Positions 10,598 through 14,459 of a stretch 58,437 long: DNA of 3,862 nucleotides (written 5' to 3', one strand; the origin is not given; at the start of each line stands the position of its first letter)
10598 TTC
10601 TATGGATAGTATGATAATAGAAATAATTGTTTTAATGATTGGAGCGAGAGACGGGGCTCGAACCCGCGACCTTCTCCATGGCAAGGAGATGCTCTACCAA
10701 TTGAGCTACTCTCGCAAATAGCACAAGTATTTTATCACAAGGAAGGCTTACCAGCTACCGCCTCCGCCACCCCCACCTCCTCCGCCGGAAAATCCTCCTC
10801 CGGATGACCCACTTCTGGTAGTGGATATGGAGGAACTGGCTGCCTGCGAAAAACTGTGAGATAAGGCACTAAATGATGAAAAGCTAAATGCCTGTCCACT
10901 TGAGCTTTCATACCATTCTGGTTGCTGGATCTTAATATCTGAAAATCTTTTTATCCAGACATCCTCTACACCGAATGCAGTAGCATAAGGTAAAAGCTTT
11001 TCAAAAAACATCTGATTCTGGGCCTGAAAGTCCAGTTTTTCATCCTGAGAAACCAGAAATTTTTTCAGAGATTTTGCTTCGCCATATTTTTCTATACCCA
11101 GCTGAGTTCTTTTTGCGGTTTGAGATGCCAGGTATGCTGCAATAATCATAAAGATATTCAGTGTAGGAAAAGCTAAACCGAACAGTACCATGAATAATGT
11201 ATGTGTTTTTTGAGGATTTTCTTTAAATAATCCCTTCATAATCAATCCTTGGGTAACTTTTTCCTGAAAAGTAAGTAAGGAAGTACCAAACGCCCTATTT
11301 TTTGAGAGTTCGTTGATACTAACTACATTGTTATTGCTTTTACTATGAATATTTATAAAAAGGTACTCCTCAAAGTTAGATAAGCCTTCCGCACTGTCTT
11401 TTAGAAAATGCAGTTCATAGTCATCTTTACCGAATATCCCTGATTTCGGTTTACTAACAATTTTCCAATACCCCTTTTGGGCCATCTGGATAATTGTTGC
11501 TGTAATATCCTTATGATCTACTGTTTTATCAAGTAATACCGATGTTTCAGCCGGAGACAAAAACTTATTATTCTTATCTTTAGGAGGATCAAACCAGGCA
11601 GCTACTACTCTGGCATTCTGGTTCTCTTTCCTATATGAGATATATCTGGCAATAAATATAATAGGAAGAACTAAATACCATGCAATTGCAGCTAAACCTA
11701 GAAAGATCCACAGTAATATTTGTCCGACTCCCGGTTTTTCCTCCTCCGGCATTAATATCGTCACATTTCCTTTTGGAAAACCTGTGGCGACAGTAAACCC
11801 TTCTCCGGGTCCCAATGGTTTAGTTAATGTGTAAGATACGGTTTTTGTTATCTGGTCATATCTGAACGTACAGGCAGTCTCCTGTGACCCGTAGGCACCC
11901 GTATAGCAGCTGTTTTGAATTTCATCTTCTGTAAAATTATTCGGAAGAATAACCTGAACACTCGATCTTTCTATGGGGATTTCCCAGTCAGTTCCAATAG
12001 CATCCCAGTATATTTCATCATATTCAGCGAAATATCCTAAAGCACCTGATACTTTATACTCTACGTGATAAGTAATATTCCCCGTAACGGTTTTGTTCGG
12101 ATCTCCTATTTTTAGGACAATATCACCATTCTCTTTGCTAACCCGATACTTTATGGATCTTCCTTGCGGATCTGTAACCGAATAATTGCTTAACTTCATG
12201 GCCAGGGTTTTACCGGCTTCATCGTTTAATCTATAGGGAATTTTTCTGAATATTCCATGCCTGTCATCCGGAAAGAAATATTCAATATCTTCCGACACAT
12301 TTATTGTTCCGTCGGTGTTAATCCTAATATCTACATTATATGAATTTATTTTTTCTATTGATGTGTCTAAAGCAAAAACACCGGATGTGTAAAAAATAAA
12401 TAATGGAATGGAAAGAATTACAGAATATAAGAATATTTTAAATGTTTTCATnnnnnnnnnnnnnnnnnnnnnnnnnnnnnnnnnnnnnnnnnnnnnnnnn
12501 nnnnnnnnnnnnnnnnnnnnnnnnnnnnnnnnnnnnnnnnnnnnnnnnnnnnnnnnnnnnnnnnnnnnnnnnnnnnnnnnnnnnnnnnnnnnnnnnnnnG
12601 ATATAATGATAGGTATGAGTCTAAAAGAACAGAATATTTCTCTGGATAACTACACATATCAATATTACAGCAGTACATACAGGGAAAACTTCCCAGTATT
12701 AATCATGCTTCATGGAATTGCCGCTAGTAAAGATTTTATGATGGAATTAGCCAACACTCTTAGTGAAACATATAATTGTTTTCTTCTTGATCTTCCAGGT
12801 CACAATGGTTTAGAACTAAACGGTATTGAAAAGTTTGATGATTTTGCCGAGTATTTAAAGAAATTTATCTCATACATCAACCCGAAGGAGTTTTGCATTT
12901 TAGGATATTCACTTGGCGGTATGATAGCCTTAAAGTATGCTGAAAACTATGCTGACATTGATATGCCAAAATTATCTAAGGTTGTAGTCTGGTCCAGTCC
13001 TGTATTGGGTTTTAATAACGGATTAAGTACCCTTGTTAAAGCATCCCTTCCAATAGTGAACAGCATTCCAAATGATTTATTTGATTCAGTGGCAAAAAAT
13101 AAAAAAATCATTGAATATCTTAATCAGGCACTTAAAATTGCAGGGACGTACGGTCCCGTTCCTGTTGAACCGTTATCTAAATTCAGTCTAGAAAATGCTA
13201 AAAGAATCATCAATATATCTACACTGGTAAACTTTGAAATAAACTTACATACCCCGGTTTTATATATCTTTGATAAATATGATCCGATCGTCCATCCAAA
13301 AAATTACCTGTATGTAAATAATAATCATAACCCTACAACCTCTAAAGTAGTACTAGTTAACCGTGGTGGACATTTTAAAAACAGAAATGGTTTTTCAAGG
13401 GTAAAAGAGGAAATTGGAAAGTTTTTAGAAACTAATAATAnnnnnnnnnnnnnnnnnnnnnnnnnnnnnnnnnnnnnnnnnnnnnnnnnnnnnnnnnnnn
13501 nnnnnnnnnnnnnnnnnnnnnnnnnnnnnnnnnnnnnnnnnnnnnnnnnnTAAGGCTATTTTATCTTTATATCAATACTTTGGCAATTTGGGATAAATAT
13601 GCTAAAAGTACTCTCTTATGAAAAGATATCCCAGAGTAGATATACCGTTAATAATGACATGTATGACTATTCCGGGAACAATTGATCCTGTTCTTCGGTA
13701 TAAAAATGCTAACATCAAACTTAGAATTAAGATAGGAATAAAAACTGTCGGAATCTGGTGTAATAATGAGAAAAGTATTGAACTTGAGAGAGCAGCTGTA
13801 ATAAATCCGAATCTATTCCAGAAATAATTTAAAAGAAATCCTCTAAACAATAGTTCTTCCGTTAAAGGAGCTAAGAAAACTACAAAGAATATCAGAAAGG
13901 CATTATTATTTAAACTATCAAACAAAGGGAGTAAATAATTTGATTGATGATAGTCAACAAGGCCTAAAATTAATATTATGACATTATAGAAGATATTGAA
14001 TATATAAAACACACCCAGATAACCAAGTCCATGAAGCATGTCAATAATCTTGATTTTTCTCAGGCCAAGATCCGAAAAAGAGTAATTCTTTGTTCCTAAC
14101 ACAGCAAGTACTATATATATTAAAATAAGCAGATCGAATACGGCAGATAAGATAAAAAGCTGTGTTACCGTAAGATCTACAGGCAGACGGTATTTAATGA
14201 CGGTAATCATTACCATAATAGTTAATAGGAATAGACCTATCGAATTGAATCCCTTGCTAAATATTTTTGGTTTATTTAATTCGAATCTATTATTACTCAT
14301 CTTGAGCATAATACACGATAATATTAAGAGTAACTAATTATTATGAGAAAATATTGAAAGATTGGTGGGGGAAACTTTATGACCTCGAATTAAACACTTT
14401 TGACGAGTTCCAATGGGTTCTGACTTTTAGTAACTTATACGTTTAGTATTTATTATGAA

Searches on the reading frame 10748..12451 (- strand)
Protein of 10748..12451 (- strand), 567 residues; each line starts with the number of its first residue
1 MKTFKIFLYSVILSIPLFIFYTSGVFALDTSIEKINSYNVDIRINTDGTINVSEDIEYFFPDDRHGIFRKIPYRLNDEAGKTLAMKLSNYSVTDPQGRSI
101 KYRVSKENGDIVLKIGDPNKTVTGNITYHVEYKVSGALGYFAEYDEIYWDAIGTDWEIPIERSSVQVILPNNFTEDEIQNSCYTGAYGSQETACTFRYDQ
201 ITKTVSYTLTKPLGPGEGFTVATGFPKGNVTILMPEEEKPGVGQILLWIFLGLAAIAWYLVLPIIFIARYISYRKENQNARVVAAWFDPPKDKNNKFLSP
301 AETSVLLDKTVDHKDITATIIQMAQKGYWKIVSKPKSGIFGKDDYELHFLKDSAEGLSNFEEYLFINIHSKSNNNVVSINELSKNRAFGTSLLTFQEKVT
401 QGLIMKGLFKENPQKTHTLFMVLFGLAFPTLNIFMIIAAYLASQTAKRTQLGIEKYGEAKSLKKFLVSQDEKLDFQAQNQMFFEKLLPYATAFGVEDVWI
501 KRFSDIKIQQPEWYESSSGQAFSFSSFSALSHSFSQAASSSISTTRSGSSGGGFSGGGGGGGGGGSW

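Call 92: search_protein_families(library=pfam, proteins=[window:10748-12451:-], max_evalue=0.00001)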
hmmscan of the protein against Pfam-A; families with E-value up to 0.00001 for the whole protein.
window:10748-12451:- (567 aa): 2 families
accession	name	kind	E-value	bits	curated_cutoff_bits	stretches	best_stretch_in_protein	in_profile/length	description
PF09972.14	DUF2207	-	3.4e-31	109.2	24.4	1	34-225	1-172/172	Predicted membrane protein (DUF2207) N-terminal domain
PF20990.2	DUF2207_C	-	2.4e-24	86.8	33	2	423-503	167-247/247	Predicted membrane protein (DUF2207) C-terminal domain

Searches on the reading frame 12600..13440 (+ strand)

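Call 92: search_protein_families(library=pfam, proteins=[window:12600-13440:+], max_evalue=0.00001)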
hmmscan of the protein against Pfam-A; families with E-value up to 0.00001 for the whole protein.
window:12600-13440:+ (280 aa): 5 families
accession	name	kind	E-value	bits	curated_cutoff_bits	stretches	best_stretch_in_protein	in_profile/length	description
PF00561.26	Abhydrolase_1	-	1.7e-19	70.9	25.8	1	32-123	1-91/245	alpha/beta hydrolase fold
PF12146.15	Hydrolase_4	-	5.2e-10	39.5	27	1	33-160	6-137/239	Serine aminopeptidase, S33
PF12697.13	Abhydrolase_6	-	7.4e-10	40.3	26.3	1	34-138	1-96/217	Alpha/beta hydrolase family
PF00975.26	Thioesterase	-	2e-07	31.9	26.4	1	34-117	3-87/226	Thioesterase domain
PF06028.17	DUF915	-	7e-07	29.3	22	1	78-183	81-193/255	Alpha/beta hydrolase of unknown function (DUF915)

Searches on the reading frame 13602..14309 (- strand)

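Call 92: search_protein_families(library=pfam, proteins=[window:13602-14309:-], max_evalue=0.00001)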
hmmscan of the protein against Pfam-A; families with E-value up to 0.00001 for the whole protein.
window:13602-14309:- (235 aa): 1 family
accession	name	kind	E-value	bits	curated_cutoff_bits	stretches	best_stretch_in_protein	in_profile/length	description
PF02517.21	Rce1-like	-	5.5e-21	75.1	22.4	1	136-222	4-92/93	Type II CAAX prenyl endopeptidase Rce1-like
